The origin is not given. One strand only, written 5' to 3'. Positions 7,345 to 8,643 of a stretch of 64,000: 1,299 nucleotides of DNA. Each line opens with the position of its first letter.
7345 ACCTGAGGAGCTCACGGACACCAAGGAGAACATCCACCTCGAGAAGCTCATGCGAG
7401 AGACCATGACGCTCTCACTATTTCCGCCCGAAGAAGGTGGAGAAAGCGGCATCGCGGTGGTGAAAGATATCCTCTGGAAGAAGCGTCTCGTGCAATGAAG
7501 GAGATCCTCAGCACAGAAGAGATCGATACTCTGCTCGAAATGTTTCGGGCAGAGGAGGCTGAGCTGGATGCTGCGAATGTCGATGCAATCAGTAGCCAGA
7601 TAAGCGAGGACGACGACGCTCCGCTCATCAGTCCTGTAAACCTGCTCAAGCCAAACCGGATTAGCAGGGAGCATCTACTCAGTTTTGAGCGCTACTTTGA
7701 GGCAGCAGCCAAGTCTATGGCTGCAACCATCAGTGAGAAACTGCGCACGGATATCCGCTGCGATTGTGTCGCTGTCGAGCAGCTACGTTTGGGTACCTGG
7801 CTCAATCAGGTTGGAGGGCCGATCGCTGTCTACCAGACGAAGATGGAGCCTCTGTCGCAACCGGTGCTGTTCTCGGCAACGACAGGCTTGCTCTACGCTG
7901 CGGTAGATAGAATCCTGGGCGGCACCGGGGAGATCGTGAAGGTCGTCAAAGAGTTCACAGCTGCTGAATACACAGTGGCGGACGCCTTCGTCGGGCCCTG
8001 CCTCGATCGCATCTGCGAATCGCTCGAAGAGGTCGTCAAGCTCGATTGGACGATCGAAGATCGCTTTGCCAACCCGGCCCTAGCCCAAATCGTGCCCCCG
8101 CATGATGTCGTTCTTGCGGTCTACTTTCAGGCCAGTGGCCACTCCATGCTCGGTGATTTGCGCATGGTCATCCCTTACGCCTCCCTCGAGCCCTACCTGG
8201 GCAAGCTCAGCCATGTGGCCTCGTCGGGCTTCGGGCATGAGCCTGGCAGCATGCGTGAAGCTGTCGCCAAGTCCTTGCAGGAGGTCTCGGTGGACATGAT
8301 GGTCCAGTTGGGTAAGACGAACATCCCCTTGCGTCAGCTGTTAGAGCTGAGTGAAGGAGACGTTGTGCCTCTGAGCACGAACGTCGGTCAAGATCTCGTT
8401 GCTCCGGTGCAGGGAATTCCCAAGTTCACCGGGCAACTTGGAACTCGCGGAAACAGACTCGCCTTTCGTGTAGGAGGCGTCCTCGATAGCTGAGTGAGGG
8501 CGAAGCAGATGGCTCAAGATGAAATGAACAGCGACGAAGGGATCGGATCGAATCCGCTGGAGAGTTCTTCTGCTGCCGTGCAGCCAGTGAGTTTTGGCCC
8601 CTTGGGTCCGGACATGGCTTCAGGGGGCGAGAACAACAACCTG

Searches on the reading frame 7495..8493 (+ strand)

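Call 51: search_protein_families(library=pfam, proteins=[window:7495-8493:+], max_evalue=0.00001)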
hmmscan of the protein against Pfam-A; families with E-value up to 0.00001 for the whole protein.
window:7495-8493:+ (332 aa): 2 families
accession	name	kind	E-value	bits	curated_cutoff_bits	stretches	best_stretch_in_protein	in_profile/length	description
PF02154.20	FliM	-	8.1e-29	101.3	27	1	52-238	5-192/192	Flagellar motor switch protein FliM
PF01052.25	FliMN_C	-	5.7e-20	71.5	23.8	1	260-330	2-72/73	Type III flagellar switch regulator (C-ring) FliN C-term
